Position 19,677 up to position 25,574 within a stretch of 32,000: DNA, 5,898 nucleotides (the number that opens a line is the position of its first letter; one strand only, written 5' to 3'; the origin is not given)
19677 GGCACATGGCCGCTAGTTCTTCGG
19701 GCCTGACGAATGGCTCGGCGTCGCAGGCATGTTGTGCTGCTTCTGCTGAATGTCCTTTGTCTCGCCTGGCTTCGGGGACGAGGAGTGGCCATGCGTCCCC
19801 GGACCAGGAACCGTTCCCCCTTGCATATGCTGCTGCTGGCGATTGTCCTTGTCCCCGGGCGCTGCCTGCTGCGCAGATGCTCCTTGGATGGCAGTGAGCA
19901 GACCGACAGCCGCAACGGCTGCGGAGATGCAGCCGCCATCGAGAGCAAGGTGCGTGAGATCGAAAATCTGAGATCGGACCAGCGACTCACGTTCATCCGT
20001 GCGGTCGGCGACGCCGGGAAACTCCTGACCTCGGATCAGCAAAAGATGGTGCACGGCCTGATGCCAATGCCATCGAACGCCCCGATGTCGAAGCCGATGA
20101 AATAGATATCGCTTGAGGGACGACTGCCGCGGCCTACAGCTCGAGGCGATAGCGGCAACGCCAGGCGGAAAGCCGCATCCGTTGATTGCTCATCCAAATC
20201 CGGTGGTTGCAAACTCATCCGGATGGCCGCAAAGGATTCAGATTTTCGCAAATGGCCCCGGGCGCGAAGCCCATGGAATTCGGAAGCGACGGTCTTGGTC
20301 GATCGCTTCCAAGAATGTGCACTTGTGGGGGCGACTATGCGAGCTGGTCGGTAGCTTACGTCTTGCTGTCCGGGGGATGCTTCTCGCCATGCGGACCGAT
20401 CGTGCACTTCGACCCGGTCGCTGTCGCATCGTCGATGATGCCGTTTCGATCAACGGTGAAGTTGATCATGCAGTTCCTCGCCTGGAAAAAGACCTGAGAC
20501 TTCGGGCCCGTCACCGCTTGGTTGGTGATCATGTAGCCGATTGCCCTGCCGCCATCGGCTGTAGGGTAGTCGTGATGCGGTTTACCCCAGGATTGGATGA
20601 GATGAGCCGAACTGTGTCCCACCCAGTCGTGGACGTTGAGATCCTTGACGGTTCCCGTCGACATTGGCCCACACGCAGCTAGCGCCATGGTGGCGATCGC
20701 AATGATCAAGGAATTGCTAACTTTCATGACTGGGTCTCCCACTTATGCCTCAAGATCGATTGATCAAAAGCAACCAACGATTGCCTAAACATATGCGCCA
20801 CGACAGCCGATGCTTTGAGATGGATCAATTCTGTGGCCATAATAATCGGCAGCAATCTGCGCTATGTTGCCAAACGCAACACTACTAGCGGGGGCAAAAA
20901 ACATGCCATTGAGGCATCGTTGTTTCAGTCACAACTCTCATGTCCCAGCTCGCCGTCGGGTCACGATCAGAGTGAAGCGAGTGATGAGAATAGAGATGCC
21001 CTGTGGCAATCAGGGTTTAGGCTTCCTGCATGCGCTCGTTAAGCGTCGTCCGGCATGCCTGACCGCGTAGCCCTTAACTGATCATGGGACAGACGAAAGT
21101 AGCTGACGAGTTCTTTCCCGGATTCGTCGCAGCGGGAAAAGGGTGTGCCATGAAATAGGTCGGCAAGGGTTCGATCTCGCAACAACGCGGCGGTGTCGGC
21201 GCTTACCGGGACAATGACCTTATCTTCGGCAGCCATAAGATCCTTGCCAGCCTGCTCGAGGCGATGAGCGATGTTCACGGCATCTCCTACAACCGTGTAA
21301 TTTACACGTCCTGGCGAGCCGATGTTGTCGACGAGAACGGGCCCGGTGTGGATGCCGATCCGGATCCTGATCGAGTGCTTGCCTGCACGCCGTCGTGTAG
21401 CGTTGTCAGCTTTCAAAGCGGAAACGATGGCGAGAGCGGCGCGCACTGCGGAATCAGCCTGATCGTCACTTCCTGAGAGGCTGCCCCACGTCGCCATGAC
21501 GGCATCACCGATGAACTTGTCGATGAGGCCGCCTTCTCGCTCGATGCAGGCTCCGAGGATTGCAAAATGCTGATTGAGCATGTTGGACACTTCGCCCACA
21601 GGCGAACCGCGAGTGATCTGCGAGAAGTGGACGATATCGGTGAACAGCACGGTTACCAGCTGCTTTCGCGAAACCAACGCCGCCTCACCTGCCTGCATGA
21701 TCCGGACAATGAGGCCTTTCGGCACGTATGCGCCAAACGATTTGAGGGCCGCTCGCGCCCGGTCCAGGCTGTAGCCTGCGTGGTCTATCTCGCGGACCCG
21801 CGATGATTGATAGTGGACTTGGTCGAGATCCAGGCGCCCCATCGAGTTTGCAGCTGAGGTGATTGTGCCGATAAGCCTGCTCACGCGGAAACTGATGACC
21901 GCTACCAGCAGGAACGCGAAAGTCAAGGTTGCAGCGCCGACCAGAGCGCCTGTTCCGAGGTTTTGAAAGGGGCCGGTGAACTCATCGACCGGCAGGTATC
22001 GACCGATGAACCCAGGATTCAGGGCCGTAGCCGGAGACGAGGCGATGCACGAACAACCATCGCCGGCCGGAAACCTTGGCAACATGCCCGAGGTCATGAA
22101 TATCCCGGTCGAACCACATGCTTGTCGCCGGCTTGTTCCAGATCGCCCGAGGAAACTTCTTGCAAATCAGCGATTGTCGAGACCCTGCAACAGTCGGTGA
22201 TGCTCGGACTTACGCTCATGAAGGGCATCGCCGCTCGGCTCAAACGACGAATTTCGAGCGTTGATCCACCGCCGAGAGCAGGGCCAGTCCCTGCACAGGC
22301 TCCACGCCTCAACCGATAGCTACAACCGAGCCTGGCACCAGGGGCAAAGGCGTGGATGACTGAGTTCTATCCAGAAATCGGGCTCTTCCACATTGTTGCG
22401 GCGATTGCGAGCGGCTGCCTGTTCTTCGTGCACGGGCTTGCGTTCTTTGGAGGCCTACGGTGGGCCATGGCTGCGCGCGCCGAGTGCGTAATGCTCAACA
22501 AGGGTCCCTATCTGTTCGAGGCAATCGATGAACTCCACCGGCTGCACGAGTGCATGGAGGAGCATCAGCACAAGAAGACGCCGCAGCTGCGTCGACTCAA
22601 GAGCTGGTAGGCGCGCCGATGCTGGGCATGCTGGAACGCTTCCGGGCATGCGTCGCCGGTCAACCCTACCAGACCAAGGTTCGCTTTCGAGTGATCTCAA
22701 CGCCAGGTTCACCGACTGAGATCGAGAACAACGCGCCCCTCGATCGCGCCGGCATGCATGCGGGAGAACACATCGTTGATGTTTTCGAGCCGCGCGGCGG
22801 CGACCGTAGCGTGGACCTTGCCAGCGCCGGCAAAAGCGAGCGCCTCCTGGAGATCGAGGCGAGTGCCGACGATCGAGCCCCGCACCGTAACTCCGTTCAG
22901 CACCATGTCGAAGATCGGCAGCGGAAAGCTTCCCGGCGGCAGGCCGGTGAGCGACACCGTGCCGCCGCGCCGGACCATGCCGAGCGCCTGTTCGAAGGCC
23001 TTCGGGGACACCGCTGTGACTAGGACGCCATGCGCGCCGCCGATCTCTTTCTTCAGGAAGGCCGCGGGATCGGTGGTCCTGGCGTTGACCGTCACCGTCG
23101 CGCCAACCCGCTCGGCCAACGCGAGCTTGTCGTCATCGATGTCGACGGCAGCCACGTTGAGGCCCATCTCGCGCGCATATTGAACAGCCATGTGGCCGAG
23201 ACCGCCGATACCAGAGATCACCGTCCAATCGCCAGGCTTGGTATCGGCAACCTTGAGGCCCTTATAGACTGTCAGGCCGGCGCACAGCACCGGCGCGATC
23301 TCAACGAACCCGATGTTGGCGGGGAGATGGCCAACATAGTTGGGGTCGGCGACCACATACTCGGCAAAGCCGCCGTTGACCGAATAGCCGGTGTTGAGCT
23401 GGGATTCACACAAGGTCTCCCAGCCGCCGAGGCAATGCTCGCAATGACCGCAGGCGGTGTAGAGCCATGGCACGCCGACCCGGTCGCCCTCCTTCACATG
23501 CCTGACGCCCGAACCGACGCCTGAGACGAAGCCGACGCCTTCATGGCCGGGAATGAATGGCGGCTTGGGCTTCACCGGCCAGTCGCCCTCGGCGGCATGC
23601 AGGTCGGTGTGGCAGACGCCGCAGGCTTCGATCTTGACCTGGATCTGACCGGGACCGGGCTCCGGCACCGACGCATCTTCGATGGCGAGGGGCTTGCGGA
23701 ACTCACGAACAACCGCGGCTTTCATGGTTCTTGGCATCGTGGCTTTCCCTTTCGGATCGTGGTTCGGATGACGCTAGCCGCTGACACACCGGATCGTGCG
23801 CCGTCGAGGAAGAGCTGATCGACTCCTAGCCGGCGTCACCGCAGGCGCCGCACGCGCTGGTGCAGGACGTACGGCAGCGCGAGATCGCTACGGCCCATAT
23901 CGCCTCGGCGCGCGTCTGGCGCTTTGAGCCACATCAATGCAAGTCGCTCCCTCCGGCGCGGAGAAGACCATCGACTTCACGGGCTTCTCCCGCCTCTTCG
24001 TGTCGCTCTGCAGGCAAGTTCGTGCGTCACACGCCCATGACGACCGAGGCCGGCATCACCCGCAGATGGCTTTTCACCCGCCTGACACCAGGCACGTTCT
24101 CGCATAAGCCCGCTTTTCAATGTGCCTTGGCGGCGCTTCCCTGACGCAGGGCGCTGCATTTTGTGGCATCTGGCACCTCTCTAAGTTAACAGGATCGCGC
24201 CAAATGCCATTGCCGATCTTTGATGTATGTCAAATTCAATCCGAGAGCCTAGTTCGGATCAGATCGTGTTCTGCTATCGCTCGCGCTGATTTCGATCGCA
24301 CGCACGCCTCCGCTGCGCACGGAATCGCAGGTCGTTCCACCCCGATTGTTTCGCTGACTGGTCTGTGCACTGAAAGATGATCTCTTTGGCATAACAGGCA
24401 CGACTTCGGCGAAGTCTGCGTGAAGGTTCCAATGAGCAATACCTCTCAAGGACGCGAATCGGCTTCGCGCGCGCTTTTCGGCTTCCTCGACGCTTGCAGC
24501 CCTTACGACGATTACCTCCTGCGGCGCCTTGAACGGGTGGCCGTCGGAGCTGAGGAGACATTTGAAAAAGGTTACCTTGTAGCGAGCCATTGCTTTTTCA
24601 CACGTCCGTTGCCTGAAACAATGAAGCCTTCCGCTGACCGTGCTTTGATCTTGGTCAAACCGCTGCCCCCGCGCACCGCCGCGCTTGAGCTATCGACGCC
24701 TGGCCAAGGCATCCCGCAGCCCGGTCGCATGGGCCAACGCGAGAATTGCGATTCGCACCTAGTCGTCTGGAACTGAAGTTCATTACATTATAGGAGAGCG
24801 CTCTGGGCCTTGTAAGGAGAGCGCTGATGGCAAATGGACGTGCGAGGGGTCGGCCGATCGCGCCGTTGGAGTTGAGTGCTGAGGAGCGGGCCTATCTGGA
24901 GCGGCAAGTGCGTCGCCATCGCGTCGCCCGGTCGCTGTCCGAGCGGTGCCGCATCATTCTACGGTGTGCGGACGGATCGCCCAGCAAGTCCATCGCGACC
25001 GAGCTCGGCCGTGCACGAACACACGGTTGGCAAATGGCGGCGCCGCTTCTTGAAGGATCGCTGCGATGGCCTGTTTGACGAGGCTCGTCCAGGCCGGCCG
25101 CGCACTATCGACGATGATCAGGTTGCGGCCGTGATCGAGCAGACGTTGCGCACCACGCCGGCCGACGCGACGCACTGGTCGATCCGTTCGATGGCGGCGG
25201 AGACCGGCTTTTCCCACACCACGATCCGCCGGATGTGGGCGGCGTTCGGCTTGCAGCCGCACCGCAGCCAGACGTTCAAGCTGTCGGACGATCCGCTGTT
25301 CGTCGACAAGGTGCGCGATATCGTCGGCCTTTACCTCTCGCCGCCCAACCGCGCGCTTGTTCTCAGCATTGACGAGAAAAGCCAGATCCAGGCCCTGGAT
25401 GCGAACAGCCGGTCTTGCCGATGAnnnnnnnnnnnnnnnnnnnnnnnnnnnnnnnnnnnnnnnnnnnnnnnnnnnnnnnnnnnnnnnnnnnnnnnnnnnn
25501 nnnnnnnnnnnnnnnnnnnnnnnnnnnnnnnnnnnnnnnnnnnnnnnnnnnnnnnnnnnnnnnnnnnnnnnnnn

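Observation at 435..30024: Ten perfect FNR/FixK-type palindromes (TTGA-N6-TCAA), all intergenic: a dense low-oxygen regulon island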

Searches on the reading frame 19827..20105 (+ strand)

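Call 46: search_protein_families(library=pfam, proteins=[window:19827-20105:+], max_evalue=1)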
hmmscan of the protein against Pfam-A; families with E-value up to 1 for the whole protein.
window:19827-20105:+ (92 aa): 1 family
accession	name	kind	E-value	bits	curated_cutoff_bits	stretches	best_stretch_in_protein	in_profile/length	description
PF19653.4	DUF6156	-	0.088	13.4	27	1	42-78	21-56/96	Family of unknown function (DUF6156)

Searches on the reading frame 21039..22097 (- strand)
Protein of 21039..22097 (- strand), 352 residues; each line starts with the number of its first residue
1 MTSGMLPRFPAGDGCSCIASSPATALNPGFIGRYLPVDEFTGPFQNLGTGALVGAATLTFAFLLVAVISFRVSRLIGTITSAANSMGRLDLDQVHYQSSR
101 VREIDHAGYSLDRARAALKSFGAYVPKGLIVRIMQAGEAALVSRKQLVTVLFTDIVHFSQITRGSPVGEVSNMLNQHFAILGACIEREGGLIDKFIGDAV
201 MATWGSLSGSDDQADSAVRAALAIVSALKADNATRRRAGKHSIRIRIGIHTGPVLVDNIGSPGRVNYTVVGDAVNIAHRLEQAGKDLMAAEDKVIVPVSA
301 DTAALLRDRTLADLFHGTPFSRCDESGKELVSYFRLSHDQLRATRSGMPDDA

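Call 7: search_protein_families(library=pfam, proteins=[window:21039-22097:-], max_evalue=0.01)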
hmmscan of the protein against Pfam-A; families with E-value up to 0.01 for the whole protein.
window:21039-22097:- (352 aa): 1 family
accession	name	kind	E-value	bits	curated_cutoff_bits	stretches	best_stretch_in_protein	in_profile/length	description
PF00211.25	Guanylate_cyc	-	1.4e-23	83.8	21.9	1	144-307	5-156/183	Adenylate and Guanylate cyclase catalytic domain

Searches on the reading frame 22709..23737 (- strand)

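Call 7: search_protein_families(library=pfam, proteins=[window:22709-23737:-], max_evalue=0.01)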
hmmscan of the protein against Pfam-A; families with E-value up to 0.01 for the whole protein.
window:22709-23737:- (342 aa): 4 families
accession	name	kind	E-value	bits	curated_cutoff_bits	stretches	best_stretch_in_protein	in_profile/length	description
PF00107.32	ADH_zinc_N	-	1.3e-29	103.2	31.8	1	179-302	1-126/129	Zinc-binding dehydrogenase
PF08240.17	ADH_N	-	2.8e-29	101.9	23.5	1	28-139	1-103/104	Alcohol dehydrogenase GroES-like domain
PF01262.27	AlaDh_PNT_C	-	0.00023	21.1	23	1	162-243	22-101/214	Alanine dehydrogenase/PNT, C-terminal domain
PF02254.24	TrkA_N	-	0.00029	21.6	23.8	1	173-244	2-72/116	TrkA-N domain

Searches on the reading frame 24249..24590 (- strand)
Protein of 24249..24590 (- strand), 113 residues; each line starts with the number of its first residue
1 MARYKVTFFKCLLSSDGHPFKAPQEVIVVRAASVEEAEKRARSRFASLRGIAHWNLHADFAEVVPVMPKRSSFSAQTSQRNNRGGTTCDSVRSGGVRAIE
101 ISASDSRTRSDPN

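Call 7: search_protein_families(library=pfam, proteins=[window:24249-24590:-], max_evalue=0.01)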
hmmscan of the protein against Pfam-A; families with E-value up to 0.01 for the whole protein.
window:24249-24590:- (113 aa): 0 families

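Call 27: search_protein_families(library=ncbifam, proteins=[window:24249-24590:-], max_evalue=0.01)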
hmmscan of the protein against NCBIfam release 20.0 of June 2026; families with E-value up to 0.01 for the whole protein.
window:24249-24590:- (113 aa): 0 families

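Call 46: search_protein_families(library=pfam, proteins=[window:24249-24590:-], max_evalue=1)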
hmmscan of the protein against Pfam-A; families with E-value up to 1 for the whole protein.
window:24249-24590:- (113 aa): 1 family
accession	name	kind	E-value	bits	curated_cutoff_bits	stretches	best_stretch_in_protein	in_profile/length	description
PF16423.10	COE1_HLH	-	0.26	11.5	27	1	17-37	22-42/44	Transcription factor COE1 helix-loop-helix domain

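Call 68: find_homologous_proteins(query=window:24249-24590:-, max_evalue=0.001)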
Query window:24249-24590:- (113 aa): 8 proteins with E <= 0.001 among 18 candidates.
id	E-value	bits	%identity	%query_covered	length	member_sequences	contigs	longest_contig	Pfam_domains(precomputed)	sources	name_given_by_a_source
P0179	4.9e-59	215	90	100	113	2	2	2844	-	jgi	jgi:hypothetical protein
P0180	2.8e-15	74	62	56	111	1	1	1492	-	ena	-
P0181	8.3e-14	70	60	56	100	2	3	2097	-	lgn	-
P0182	1.4e-12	66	60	56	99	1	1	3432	-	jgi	jgi:hypothetical protein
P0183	2.6e-10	58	51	56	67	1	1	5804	-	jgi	jgi:hypothetical protein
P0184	1.2e-9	56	48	56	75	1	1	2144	-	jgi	jgi:hypothetical protein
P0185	2.3e-7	49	47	56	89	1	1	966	-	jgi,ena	-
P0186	7.6e-6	44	48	56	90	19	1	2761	-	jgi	jgi:hypothetical protein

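Call 69: find_encoding_contigs(protein=P0183, flank=5000, max_places=3)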
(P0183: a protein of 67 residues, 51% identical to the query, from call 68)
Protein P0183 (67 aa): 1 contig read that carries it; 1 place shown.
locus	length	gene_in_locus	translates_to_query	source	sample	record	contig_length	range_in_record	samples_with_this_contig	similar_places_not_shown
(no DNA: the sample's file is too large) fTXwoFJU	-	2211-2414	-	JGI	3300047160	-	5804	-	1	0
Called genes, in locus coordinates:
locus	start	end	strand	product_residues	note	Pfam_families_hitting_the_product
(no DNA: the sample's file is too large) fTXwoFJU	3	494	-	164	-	?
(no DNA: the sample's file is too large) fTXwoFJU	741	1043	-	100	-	-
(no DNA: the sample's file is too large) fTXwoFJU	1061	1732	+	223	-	PF00027:cNMP_binding, PF13545:HTH_Crp_2, PF00325:Crp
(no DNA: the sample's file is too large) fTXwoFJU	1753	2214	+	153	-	PF03625:DUF302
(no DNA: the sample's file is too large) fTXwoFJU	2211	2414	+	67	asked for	-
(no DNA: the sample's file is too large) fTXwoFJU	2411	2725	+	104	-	PF13442:Cytochrome_CBB3 (weak), PF00034:Cytochrom_C (faint)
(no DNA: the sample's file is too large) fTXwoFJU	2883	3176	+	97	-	PF00550:PP-binding, PF14573:PP-binding_2 (faint)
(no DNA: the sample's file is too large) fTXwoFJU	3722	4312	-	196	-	PF03729:DUF308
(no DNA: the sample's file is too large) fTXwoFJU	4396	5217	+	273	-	-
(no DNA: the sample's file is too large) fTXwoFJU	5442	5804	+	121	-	?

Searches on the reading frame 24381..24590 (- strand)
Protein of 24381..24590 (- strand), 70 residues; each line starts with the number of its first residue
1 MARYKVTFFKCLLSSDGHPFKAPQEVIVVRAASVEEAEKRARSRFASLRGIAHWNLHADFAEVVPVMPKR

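Call 67: search_dna_similar(query=window:24381-24590:-, collection=plasmids, mode=protein, max_rows=20, max_evalue=0.001)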
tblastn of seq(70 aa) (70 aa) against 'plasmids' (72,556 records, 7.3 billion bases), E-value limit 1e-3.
No match.

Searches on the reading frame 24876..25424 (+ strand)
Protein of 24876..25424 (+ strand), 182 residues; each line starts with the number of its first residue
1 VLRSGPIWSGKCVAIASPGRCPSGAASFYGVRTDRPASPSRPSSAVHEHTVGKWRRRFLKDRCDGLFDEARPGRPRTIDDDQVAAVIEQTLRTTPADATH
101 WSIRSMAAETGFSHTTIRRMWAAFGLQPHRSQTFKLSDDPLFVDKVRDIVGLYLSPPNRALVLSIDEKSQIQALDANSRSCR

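Call 7: search_protein_families(library=pfam, proteins=[window:24876-25424:+], max_evalue=0.01)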
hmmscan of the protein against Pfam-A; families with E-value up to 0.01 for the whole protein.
window:24876-25424:+ (182 aa): 5 families
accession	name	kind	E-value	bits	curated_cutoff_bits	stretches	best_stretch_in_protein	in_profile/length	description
PF13565.12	HTH_32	-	3.5e-16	59.9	33.7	1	50-121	1-73/73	Homeodomain-like domain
PF13551.12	HTH_29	-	2.3e-06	28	28.1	1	46-83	24-63/64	Winged helix-turn helix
PF13384.12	HTH_23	-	0.00017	21.7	24.6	0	46-66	29-49/50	Homeodomain-like domain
PF13518.12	HTH_28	-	0.00019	21.9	25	0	48-76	26-52/52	Helix-turn-helix domain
PF18024.7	HTH_50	-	0.0015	18.6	27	1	99-127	22-50/50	Helix-turn-helix domain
